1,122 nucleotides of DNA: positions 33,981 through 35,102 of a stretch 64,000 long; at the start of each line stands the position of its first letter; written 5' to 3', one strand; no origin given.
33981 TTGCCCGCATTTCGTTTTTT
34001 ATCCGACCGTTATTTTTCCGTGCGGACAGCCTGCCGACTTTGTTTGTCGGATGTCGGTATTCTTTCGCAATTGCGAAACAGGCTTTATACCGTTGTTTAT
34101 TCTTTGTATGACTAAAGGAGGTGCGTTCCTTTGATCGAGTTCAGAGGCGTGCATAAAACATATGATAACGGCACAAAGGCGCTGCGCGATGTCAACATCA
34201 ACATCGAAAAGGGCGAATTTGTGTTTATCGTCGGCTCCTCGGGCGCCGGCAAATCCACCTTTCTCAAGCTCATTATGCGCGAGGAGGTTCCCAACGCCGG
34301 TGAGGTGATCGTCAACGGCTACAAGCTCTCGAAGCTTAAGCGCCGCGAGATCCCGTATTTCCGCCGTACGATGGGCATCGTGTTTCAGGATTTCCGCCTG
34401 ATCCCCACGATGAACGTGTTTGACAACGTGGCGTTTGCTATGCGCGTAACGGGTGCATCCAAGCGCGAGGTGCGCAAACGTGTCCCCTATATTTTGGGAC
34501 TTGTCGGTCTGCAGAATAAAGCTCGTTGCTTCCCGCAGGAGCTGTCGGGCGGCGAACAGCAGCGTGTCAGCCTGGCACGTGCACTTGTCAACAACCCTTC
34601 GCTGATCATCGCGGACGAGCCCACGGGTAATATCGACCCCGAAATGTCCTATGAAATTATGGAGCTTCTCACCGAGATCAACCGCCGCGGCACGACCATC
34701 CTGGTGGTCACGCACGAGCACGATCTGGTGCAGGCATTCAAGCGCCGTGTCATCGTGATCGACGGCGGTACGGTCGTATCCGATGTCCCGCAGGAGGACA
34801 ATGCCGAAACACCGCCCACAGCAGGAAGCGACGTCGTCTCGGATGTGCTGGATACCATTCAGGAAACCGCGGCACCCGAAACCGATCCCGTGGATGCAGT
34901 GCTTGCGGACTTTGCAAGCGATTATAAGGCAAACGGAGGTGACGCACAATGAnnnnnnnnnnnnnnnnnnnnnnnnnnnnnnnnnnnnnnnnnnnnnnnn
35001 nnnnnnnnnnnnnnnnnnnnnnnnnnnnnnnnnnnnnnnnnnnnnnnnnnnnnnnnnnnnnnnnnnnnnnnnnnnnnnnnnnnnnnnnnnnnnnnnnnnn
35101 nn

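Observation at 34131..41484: ftsEX followed by four tandem, diverged paralogs of a coiled-coil M23 peptidase, all with intact catalytic motifs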

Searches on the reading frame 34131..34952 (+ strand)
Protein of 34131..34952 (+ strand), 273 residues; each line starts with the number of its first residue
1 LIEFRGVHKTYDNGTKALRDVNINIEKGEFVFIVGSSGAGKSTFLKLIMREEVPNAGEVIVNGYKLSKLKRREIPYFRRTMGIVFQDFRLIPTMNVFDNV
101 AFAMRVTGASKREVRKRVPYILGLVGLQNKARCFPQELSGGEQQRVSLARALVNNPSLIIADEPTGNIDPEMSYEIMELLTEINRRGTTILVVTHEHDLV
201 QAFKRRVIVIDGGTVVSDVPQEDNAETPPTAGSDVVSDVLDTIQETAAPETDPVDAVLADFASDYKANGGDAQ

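Call 3: search_protein_families(library=pfam, proteins=[window:34131-34952:+], max_evalue=0.01)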
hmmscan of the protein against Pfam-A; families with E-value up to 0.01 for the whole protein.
window:34131-34952:+ (273 aa): 10 families
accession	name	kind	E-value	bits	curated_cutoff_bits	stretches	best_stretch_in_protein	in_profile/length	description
PF00005.33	ABC_tran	-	1.1e-34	120.5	25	1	18-165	1-136/137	ABC transporter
PF13304.12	AAA_21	-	1.4e-07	32.3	27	1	148-196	248-299/304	AAA domain, putative AbiEii toxin, Type IV TA system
PF02463.25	SMC_N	-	5e-05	23.3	40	0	130-207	129-209/220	RecF/RecN/SMC N terminal domain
PF13401.12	AAA_22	-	0.00045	21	27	1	28-176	5-104/130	AAA domain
PF03193.22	RsgA_GTPase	-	0.00077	19.8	30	1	16-59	95-137/174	RsgA GTPase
PF13191.12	AAA_16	-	0.00082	20.3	32.6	1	26-60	22-56/167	AAA ATPase domain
PF20720.3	nSTAND3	-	0.0016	18.6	27.2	1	15-55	4-44/155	Novel STAND NTPase 3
PF13555.12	AAA_29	-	0.0022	18.1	27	1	21-45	15-39/61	P-loop containing region of AAA domain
PF00350.29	Dynamin_N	-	0.0079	16.7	27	0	31-62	1-32/168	Dynamin family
PF01935.23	DUF87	-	0.0085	16.6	23.2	0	33-61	28-57/220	Helicase HerA, central domain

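Call 5: search_protein_families(library=ncbifam, proteins=[window:34131-34952:+], max_evalue=0.001)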
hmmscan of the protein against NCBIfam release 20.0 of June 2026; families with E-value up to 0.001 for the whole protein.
window:34131-34952:+ (273 aa): 192 families (the best 25 are shown)
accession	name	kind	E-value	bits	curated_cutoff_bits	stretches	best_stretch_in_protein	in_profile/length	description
TIGR02673.1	FtsE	equivalog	1.3e-87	293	264.85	1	1-213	1-213/214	cell division ATP-binding protein FtsE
NF007027.0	PRK09493.1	equivalog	1.6e-58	197.9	379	1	1-230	1-229/240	glutamine ABC transporter ATP-binding protein GlnQ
TIGR02315.1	ABC_phnC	equivalog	8.8e-57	192.3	266.1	1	1-221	1-230/243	phosphonate ABC transporter ATP-binding protein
TIGR02314.1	ABC_MetN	equivalog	9.6e-57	192.5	499.7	1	1-218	1-222/343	methionine ABC transporter ATP-binding protein MetN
TIGR02211.1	LolD_lipo_ex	equivalog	3.4e-56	190.2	307.75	1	2-212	2-217/221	lipoprotein-releasing ABC transporter ATP-binding protein LolD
NF038007.1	ABC_ATP_DarD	equivalog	1.6e-54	184.7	375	1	8-213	8-216/218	darobactin export ABC transporter ATP-binding protein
NF040933.2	ABC_arch_GlcV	equivalog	3.7e-54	183.9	450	1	3-218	4-223/357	glucose ABC transporter ATP-binding protein GlcV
TIGR03608.1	L_ocin_972_ABC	subfamily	1.4e-52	178.1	254.85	1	7-207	4-204/206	putative bacteriocin export ABC transporter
NF008639.0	PRK11629.1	equivalog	3.6e-52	177.1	360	1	9-212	14-222/234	lipoprotein-releasing ABC transporter ATP-binding protein LolD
TIGR03265.1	PhnT2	equivalog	1e-49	169.7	457.7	1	3-217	6-215/353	putative 2-aminoethylphosphonate ABC transporter ATP-binding protein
NF006987.0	PRK09452.1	equivalog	1.6e-48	165.3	482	1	1-220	17-231/378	spermidine/putrescine ABC transporter ATP-binding protein PotA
NF043075.1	MMSYN1_0197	equivalog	3e-48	164.5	550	1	1-216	2-212/341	spermidine/putrescine ABC transporter ATP-binding protein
TIGR04521.1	ECF_ATPase_2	equivalog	1.2e-47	162.3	330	1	2-221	1-229/279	energy-coupling factor transporter ATPase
TIGR01186.1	proV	subfamily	2.1e-47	162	326.6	1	14-217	5-210/363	betaine/proline/choline family ABC transporter ATP-binding protein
TIGR02982.1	heterocyst_DevA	subfamily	5.8e-47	160.1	295.8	1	2-214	2-218/220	ABC exporter ATP-binding subunit, DevA family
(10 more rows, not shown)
